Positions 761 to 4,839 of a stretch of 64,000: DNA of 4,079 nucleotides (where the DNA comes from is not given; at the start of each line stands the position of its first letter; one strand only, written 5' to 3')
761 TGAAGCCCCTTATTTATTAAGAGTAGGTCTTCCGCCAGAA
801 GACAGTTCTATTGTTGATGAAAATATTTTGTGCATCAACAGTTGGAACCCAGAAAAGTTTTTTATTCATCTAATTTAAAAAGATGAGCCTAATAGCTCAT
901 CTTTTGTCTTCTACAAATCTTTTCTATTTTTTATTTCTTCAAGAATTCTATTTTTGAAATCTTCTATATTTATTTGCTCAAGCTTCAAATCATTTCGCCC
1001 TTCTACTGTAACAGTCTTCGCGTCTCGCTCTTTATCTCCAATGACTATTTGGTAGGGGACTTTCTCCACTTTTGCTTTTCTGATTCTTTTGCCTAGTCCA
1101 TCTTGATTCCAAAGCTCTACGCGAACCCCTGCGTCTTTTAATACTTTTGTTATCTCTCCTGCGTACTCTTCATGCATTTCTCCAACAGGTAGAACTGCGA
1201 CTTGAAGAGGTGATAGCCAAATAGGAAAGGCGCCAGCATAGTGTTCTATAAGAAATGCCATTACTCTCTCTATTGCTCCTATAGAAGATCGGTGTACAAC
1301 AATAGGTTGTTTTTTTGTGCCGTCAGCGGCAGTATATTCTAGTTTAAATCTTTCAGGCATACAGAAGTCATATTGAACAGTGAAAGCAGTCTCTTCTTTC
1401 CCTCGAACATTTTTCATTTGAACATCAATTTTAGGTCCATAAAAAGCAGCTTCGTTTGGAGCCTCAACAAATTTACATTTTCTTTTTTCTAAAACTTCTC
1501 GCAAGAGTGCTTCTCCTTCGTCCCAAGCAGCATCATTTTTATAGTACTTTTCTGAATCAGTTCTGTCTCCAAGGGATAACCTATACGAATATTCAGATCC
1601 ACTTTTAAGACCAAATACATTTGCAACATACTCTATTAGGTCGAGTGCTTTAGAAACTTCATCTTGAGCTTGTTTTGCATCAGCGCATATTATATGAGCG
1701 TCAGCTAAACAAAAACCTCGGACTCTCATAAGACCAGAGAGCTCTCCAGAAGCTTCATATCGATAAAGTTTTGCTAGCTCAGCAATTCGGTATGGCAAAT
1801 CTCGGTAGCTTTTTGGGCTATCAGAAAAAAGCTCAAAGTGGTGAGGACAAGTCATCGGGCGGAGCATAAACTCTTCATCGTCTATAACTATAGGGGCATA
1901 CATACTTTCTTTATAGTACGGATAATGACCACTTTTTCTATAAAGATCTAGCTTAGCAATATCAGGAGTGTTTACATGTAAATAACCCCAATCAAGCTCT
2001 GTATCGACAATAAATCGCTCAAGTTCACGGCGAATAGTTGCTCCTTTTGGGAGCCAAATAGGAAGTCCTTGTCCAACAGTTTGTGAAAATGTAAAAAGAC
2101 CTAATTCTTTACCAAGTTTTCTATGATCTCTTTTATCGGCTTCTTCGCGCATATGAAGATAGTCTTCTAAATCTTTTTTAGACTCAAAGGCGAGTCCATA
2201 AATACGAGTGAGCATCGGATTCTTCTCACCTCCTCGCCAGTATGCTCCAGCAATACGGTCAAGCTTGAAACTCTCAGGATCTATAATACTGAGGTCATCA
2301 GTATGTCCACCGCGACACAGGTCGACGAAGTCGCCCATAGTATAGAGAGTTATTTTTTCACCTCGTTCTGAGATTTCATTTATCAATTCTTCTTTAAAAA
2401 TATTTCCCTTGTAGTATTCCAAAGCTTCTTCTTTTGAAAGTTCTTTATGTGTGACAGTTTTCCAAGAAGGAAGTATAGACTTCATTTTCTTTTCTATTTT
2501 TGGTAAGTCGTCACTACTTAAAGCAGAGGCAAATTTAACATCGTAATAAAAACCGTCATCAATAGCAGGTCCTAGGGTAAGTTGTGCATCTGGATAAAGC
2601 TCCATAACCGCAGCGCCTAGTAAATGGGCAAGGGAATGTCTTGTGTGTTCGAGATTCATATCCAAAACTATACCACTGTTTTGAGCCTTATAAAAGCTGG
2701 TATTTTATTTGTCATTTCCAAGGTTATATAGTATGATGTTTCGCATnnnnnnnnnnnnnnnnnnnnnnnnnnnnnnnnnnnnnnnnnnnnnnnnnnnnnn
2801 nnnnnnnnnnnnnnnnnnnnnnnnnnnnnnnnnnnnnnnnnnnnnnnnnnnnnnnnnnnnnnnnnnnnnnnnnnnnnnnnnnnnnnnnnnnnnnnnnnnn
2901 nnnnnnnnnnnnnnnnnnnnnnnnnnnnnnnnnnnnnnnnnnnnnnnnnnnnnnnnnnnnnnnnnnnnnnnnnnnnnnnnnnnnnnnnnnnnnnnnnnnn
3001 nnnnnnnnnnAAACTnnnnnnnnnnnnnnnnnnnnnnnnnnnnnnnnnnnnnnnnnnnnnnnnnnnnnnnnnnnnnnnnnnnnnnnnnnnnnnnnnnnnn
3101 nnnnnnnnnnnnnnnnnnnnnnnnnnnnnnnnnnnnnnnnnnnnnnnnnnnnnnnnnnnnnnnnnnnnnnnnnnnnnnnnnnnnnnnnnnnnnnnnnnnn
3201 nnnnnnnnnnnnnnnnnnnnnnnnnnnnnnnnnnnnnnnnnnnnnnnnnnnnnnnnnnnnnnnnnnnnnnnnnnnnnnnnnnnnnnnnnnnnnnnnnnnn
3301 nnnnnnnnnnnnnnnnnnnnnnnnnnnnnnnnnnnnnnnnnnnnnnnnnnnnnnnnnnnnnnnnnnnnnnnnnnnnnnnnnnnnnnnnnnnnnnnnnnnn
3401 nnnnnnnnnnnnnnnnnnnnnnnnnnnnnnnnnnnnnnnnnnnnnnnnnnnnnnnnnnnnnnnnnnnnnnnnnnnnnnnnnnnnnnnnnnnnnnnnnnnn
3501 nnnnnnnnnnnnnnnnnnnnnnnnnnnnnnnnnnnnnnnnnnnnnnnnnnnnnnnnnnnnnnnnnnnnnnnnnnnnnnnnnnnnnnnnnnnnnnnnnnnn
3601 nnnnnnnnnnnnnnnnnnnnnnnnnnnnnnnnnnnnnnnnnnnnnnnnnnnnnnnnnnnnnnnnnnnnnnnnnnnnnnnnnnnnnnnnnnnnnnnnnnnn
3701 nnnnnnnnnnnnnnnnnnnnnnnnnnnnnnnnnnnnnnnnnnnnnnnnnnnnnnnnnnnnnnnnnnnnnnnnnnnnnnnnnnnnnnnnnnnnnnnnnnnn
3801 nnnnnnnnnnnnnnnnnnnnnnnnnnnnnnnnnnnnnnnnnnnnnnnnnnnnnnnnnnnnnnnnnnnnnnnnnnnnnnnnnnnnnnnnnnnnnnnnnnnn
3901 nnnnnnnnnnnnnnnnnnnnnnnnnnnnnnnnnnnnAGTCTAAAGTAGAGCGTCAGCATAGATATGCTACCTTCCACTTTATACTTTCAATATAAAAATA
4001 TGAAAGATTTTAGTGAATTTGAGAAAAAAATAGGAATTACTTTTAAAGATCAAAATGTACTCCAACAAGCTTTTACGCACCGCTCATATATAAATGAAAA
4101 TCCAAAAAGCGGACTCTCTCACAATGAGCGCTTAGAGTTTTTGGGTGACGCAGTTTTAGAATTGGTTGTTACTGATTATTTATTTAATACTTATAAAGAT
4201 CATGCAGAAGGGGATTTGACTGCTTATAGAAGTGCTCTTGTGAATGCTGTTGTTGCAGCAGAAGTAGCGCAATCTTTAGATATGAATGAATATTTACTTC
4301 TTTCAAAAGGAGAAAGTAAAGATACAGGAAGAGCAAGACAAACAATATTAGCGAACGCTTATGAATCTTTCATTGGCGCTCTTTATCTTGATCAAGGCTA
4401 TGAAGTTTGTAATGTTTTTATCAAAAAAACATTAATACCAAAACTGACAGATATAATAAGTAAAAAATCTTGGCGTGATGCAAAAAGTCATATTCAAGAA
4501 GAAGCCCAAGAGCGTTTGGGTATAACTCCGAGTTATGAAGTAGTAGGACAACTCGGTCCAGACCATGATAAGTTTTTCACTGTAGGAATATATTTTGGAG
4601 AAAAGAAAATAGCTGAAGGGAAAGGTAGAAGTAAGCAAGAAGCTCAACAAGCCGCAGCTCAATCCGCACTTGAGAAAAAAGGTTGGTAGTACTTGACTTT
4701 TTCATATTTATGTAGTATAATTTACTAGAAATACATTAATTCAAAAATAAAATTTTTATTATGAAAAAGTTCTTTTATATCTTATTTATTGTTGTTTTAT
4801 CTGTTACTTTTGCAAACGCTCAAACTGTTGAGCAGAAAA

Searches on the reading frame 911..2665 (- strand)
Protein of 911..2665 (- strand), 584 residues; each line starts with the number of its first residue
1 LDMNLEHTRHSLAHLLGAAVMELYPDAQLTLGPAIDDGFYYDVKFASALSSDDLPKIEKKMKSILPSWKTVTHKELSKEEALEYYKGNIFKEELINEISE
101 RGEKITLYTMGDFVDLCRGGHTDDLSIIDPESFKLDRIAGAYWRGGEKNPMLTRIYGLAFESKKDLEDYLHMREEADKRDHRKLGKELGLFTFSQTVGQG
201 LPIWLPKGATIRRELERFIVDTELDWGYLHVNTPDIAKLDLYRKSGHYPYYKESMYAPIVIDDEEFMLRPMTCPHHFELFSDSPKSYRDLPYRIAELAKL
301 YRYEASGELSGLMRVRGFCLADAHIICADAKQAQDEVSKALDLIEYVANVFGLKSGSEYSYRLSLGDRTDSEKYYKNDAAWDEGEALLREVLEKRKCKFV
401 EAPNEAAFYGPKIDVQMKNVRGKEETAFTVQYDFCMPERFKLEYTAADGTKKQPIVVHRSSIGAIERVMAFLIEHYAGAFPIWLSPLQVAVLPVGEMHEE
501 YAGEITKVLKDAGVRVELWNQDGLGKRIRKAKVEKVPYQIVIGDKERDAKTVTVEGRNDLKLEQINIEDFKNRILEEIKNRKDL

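Call 8: search_protein_families(library=pfam, proteins=[window:911-2665:-], max_evalue=0.00001)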
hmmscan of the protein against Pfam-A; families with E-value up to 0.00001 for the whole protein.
window:911-2665:- (584 aa): 3 families
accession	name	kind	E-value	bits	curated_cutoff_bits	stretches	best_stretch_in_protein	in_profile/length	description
PF00587.30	tRNA-synt_2b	-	1.2e-34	120.4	29.3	1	263-476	8-179/179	tRNA synthetase class II core domain (G, H, P, S and T)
PF03129.25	HGTP_anticodon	-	1.5e-18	67.2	21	1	488-576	1-93/94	Anticodon binding domain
PF07973.19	tRNA_SAD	-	4.7e-08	33.3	24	1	105-156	1-44/44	Threonyl and Alanyl tRNA synthetase second additional domain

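Call 26: find_encoding_contigs(protein=window:911-2665:-, flank=10000, max_places=3)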
Protein window:911-2665:- (584 aa): no gene with exactly this product is on record in the collection.

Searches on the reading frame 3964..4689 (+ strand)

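Call 78: search_protein_families(library=pfam, proteins=[window:3964-4689:+], max_evalue=0.001)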
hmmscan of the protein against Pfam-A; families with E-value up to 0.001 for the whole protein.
window:3964-4689:+ (241 aa): 4 families
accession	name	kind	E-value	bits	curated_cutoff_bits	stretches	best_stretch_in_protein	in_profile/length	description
PF14622.11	Ribonucleas_3_3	-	3.2e-37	128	35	1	29-160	1-127/128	Ribonuclease-III-like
PF00636.31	Ribonuclease_3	-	5.4e-25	88.6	27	1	55-145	1-102/102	Ribonuclease III domain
PF00035.32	dsrm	-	1.2e-17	64.7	23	1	173-238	1-65/66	Double-stranded RNA binding motif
PF22935.1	RM44_endonuclase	-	3.3e-08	34.2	27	1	19-139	9-138/139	Large ribosomal subunit protein mL44, endonuclease domain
